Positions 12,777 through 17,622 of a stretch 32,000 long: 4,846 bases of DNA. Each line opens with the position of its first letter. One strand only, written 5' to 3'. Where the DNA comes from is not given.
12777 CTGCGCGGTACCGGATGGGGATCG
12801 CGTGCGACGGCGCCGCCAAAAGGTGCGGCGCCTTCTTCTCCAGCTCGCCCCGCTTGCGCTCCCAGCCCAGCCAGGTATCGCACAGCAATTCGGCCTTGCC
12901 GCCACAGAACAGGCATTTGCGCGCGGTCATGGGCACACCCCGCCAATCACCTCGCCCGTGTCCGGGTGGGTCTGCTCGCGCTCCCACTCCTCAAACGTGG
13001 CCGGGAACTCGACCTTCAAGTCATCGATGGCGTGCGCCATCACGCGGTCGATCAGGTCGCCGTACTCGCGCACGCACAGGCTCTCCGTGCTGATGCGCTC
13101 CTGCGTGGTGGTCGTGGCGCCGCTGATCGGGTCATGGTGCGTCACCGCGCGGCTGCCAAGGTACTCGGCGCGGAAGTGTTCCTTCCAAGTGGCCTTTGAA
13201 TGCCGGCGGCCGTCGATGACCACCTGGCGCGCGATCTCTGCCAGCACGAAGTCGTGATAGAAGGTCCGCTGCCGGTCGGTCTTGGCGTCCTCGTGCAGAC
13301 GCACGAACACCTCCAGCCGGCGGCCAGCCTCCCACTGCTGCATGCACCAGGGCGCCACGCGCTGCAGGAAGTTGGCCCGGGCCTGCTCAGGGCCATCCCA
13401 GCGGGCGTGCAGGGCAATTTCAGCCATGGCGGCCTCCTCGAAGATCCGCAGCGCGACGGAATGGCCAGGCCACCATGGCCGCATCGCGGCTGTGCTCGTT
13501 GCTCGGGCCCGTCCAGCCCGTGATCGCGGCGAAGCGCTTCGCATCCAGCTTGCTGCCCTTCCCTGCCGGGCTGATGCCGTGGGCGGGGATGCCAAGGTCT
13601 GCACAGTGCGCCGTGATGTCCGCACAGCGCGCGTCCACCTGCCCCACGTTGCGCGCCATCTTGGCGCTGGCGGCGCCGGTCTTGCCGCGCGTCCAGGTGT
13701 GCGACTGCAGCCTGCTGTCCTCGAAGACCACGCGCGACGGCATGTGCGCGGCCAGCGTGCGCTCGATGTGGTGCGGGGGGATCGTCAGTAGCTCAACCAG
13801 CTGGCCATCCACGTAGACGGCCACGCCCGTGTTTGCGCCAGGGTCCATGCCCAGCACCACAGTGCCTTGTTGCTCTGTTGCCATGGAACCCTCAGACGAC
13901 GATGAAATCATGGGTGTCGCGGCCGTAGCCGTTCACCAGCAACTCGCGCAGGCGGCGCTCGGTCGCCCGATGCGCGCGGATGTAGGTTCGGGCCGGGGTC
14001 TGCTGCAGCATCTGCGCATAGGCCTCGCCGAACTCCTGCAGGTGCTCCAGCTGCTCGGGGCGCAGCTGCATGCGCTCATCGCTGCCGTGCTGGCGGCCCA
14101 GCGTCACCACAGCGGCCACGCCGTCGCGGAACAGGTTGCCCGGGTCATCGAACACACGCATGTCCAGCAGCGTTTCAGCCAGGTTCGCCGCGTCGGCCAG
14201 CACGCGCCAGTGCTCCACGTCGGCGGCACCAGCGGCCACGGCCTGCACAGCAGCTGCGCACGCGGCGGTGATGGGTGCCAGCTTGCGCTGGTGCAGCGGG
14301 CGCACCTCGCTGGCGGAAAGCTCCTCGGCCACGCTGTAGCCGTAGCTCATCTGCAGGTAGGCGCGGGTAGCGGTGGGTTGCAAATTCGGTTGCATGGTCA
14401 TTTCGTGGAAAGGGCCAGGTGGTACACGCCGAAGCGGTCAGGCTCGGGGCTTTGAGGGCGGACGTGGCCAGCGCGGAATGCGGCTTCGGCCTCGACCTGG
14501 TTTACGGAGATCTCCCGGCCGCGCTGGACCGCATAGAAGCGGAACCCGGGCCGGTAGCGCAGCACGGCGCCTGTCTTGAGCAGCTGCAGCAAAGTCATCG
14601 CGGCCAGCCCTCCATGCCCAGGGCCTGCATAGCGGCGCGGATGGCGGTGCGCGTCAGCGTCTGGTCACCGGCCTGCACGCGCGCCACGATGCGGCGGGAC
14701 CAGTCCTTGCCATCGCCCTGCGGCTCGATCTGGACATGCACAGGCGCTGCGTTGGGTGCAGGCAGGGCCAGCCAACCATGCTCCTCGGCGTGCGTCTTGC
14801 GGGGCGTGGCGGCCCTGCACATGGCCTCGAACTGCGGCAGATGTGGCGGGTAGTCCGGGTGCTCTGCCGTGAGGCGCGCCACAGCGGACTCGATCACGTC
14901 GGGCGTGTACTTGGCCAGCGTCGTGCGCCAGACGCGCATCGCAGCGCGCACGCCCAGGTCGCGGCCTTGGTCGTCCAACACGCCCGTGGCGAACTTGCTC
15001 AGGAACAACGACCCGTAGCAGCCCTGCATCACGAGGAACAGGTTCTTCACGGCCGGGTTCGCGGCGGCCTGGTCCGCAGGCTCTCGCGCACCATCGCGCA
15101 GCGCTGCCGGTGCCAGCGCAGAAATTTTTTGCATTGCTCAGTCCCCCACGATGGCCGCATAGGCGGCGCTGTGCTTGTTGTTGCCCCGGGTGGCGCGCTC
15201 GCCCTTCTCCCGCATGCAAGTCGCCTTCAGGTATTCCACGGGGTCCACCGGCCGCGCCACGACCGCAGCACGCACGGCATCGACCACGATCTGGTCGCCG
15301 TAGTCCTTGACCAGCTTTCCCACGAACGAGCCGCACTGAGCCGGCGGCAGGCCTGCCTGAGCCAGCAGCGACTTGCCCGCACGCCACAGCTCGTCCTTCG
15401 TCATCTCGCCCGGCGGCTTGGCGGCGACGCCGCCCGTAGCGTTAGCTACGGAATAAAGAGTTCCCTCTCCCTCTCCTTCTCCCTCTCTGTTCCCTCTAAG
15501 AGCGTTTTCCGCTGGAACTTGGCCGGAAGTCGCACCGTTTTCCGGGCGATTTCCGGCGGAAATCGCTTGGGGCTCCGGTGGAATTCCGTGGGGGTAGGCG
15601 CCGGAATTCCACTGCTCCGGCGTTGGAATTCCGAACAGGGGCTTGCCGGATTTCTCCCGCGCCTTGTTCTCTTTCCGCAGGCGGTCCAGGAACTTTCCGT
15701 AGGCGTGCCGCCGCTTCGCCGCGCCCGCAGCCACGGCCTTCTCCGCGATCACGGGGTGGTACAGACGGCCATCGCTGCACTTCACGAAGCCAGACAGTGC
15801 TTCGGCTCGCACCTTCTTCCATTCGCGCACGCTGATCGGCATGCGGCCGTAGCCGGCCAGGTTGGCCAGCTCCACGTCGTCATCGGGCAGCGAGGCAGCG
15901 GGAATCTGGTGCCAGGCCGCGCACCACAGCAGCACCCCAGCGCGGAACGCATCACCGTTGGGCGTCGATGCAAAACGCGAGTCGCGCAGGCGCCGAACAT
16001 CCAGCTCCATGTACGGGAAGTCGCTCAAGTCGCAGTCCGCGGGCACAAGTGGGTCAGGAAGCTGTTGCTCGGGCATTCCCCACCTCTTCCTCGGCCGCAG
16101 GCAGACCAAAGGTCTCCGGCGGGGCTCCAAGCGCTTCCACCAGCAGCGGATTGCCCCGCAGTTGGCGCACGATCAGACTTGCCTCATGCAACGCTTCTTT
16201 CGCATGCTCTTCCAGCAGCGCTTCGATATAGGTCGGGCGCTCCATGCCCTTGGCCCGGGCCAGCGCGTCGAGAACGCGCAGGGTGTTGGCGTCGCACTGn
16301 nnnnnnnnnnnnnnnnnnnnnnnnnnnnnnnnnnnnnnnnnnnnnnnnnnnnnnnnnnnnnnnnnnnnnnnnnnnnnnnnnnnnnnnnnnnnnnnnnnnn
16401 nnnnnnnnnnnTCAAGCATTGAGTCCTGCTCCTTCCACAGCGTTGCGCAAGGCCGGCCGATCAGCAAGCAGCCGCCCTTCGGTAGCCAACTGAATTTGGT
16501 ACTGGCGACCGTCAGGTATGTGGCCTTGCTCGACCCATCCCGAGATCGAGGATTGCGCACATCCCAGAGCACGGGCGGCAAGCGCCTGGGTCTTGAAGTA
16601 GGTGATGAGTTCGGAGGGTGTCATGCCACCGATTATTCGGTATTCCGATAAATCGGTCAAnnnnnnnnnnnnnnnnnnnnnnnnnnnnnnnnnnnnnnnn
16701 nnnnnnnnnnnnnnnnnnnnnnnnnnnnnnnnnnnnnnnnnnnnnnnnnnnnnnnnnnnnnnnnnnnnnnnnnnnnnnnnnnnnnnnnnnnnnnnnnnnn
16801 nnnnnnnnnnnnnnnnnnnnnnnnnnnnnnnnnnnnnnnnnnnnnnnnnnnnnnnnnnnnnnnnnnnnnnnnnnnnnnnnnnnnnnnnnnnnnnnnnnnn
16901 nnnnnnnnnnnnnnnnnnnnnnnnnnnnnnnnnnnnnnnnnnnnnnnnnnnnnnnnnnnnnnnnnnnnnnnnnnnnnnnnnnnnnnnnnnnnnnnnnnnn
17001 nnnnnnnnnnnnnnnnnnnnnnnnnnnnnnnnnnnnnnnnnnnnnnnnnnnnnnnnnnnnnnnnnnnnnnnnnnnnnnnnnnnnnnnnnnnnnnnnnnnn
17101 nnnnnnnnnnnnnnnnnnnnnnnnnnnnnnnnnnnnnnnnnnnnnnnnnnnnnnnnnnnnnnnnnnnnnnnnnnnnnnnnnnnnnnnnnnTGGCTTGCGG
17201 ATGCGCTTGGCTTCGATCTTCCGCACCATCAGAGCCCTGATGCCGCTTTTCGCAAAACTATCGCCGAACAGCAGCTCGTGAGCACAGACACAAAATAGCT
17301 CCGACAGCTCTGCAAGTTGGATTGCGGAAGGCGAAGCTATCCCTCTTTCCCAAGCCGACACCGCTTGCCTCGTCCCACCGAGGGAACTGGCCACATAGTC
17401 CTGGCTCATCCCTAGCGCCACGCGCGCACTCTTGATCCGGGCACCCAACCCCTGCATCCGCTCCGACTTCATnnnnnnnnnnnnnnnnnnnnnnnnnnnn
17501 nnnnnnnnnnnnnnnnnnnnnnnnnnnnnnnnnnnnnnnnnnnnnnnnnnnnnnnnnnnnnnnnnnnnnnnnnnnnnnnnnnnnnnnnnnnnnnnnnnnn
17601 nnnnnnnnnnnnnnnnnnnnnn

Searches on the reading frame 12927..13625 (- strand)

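Call 11: search_protein_families(library=phrogs, proteins=[window:12927-13625:-], max_evalue=0.001)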
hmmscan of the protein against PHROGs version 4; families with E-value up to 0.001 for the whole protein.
window:12927-13625:- (232 aa): 1 family
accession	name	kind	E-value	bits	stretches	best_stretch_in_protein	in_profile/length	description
phrog_72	-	DNA, RNA and nucleotide metabolism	1.5e-12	48.9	1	86-214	23-149/161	NinB/ Orf homologous recombination mediator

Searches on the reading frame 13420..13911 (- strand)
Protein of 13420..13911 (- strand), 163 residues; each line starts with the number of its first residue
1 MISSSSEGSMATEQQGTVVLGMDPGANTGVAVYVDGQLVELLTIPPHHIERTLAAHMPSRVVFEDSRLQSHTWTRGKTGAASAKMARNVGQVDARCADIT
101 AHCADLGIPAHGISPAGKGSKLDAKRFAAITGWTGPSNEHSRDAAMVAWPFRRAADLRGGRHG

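Call 5: search_protein_families(library=pfam, proteins=[window:13420-13911:-], max_evalue=0.01)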
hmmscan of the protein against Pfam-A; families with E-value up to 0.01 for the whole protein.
window:13420-13911:- (163 aa): 1 family
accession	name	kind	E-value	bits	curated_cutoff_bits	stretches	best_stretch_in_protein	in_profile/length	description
PF04312.18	DUF460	-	0.00047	20.3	28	1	12-41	26-56/135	Protein of unknown function (DUF460)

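Call 11: search_protein_families(library=phrogs, proteins=[window:13420-13911:-], max_evalue=0.001)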
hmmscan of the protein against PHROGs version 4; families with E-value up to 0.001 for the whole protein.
window:13420-13911:- (163 aa): 2 families
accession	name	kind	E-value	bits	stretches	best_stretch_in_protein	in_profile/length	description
phrog_1770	-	DNA, RNA and nucleotide metabolism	1.5e-17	65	1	18-153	5-128/158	Holliday junction resolvase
phrog_1981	-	unknown function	0.00064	20.5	0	12-39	22-49/217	-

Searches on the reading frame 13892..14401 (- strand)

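Call 5: search_protein_families(library=pfam, proteins=[window:13892-14401:-], max_evalue=0.01)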
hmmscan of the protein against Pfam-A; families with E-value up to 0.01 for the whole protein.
window:13892-14401:- (169 aa): 0 families

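Call 11: search_protein_families(library=phrogs, proteins=[window:13892-14401:-], max_evalue=0.001)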
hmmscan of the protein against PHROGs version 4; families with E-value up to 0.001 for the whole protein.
window:13892-14401:- (169 aa): 2 families
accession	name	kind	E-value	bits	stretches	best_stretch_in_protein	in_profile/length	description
phrog_20828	-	unknown function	2.7e-05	25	1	15-152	26-166/179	-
phrog_17923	-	unknown function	0.00066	20.6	0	40-77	69-106/215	-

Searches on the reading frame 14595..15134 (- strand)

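Call 5: search_protein_families(library=pfam, proteins=[window:14595-15134:-], max_evalue=0.01)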
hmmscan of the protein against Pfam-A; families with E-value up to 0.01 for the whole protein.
window:14595-15134:- (179 aa): 0 families

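Call 11: search_protein_families(library=phrogs, proteins=[window:14595-15134:-], max_evalue=0.001)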
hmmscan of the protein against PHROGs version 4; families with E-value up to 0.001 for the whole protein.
window:14595-15134:- (179 aa): 1 family
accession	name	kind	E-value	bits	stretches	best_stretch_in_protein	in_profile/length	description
phrog_1524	-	unknown function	0.00028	21.8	1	26-109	6-83/252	-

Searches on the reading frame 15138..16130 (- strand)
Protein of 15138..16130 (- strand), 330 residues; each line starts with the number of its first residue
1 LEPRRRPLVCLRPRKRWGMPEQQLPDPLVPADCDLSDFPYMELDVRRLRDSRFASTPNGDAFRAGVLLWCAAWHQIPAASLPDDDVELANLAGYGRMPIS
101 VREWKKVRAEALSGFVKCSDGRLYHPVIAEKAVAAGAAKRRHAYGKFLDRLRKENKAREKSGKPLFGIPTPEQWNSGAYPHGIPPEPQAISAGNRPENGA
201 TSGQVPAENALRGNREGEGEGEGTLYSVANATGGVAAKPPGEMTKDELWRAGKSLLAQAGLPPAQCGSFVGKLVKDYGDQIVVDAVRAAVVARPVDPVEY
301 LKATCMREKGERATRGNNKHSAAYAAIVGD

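Call 5: search_protein_families(library=pfam, proteins=[window:15138-16130:-], max_evalue=0.01)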
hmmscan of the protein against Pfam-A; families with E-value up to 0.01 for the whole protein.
window:15138-16130:- (330 aa): 1 family
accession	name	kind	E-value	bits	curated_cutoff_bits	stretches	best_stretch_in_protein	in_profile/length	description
PF07120.17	DUF1376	-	6.9e-07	30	30.1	1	39-131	1-84/86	Protein of unknown function (DUF1376)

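Call 11: search_protein_families(library=phrogs, proteins=[window:15138-16130:-], max_evalue=0.001)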
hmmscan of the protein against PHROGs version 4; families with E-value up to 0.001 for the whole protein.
window:15138-16130:- (330 aa): 2 families
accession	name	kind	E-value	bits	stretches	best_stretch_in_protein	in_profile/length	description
phrog_22470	-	DNA, RNA and nucleotide metabolism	6.3e-42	144.6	1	23-159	2-135/340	replication protein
phrog_3992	-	DNA, RNA and nucleotide metabolism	1.9e-06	28.7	1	35-143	2-102/345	primosomal protein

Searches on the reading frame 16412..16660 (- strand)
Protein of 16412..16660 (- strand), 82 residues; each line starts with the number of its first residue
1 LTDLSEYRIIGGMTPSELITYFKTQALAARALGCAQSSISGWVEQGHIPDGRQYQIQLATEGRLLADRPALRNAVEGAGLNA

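Call 5: search_protein_families(library=pfam, proteins=[window:16412-16660:-], max_evalue=0.01)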
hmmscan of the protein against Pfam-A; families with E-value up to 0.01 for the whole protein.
window:16412-16660:- (82 aa): 2 families
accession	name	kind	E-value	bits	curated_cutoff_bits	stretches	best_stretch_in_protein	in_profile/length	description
PF14549.12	P22_Cro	-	5.4e-12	45.8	30.2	1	15-73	2-58/60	DNA-binding transcriptional regulator Cro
PF15943.11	YdaS_toxin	-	6.5e-05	23.1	30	1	28-77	14-62/65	Bacterial toxin YdaS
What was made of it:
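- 16412..16660 (-): Cro-like gene (P22_Cro family); the likely true start is the Met at 16624. Pfam P22_Cro 45.8 bits (call 5).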

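Call 11: search_protein_families(library=phrogs, proteins=[window:16412-16660:-], max_evalue=0.001)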
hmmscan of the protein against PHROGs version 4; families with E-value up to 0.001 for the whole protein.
window:16412-16660:- (82 aa): 2 families
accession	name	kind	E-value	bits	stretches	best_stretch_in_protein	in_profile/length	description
phrog_409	-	transcription regulation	3.8e-15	57.6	1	12-74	14-75/127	transcriptional regulator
phrog_35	-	transcription regulation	0.0003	21.9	1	13-64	76-128/181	transcriptional repressor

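Call 60: find_related_loci(query=A4, collection=viral_contigs, flank=4500)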
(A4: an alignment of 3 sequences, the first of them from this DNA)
Query A4 (70 aa) in viral_contigs; peptide patterns used: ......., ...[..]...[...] (x = any residue, [..] = any of these).
86 stretches matched a pattern; 7 encode a relative of the query (tblastn E <= 1e-3); 7 distinct loci.
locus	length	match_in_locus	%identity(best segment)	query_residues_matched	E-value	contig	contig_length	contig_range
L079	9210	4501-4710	97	1-70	2e-43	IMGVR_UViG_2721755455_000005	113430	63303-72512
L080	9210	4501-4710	97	1-70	2e-43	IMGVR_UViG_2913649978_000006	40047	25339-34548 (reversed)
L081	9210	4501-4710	97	1-70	2e-43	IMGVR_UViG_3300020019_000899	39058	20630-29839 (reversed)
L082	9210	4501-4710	94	1-70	1e-42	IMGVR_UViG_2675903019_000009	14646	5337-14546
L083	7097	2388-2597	94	1-70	3e-42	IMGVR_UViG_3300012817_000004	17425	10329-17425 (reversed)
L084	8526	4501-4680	57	1-63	2e-17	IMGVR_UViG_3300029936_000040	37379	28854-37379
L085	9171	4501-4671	57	1-60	7e-17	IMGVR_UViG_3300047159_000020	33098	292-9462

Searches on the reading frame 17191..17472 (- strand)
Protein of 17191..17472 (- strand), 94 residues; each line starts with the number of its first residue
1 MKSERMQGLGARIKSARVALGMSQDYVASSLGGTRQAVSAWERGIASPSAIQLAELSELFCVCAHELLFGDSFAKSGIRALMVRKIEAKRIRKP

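Call 48: find_related_loci(query=A3, collection=viral_contigs, flank=3500)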
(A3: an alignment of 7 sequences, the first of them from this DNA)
Query A3 (94 aa) in viral_contigs; peptide patterns used: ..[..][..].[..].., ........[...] (x = any residue, [..] = any of these).
63 stretches matched a pattern; 30 encode a relative of the query (tblastn E <= 1e-3); 30 distinct loci.
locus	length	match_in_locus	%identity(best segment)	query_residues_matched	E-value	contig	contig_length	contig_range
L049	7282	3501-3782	96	1-94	6e-57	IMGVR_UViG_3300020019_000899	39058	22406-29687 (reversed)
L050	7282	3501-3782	95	1-94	2e-56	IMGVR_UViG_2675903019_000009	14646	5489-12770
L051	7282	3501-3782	94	1-94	2e-55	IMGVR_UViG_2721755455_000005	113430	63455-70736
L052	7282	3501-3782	94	1-94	2e-55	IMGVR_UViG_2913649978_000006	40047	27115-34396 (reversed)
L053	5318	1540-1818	95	1-93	3e-55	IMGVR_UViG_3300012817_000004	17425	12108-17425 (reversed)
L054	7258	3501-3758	56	1-86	1e-28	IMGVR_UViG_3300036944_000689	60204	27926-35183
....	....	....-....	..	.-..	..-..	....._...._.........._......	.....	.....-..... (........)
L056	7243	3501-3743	54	1-78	3e-26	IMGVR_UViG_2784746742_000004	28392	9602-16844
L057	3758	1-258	53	1-86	3e-25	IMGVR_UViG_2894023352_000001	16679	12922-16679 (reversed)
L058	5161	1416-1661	48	1-82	5e-24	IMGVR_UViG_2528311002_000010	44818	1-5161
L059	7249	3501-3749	51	1-83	7e-23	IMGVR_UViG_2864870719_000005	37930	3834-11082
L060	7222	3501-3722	53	9-82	1e-22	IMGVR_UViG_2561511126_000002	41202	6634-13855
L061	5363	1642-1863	53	9-82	1e-22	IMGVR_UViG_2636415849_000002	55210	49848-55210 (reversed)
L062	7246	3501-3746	48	4-85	3e-22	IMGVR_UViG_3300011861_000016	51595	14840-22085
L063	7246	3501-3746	52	1-82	5e-22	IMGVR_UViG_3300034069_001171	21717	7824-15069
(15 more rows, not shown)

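Call 63: search_dna_similar(query=window:17191-17472:-, collection=phages, mode=protein, max_evalue=0.00001, max_rows=25)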
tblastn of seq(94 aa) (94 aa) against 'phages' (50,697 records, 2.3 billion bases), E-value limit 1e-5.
Records with a match: 19; places in all: 19; records where one place covers at least 80% of the query: 1.
Best place of each record, by identity: <60% 19.
By first word of the organism name: Streptococcus 12; Bacteriophage 7.
By host as written in the record: - 7; Streptococcus suis JH1301 1; Streptococcus suis S95G 1; Streptococcus agalactiae JN_AR_GBS42 1; Streptococcus agalactiae JN_AR_GBS78 1; Streptococcus dysgalactiae ERR109308 1; Streptococcus dysgalactiae ERR085005 1; Streptococcus pyogenes MGAS9429 1; and 5 more.
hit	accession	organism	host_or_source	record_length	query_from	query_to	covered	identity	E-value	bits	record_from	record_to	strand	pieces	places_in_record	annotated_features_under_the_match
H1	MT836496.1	Bacteriophage sp.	human fecal samples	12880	2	68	71%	43.3%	2e-6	49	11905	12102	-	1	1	record has no annotation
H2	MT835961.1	Bacteriophage sp.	human fecal samples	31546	7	76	74%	40.0%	1e-8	56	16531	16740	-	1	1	record has no annotation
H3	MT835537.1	Bacteriophage sp.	human fecal samples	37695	13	75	67%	42.9%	1e-6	50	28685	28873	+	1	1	record has no annotation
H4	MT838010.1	Bacteriophage sp.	human fecal samples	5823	12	71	64%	43.3%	3e-7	52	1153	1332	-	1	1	record has no annotation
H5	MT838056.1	Bacteriophage sp.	human fecal samples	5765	12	72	65%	41.0%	5e-6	48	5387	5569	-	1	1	record has no annotation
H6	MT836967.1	Bacteriophage sp.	human fecal samples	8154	9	68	64%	41.7%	4e-6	49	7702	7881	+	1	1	record has no annotation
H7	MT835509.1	Bacteriophage sp.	human fecal samples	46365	5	68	68%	39.1%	2e-6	49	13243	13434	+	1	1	record has no annotation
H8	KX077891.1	Streptococcus phage phiJH1301-1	Streptococcus suis JH1301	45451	11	89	84%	27.8%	2e-6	49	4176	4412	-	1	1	transcriptional repressor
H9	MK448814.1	Streptococcus phage Javan583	Streptococcus suis S95G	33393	11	82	77%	27.8%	5e-6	48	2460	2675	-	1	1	transcriptional repressor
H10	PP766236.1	Streptococcus phage phiGBSVK-E2_GBSInt6.1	Streptococcus agalactiae JN_AR_GBS42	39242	11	72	66%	30.6%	8e-7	50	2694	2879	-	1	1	CI-like repressor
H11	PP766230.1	Streptococcus phage phiGBSVK-E1_GBSInt3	Streptococcus agalactiae JN_AR_GBS78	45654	11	72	66%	30.6%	8e-7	50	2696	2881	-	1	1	CI-like repressor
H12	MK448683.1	Streptococcus phage Javan149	Streptococcus dysgalactiae ERR109308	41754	11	72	66%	30.6%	2e-6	49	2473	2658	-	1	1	transcriptional repressor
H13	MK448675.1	Streptococcus phage Javan129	Streptococcus dysgalactiae ERR085005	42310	11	72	66%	30.6%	2e-6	49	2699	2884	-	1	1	transcriptional repressor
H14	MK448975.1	Streptococcus phage Javan526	Streptococcus pyogenes MGAS9429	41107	11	72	66%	30.6%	3e-6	49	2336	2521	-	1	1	transcriptional repressor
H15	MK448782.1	Streptococcus phage Javan501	Streptococcus pyogenes MGAS10750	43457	11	72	66%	30.6%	3e-6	49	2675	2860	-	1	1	transcriptional repressor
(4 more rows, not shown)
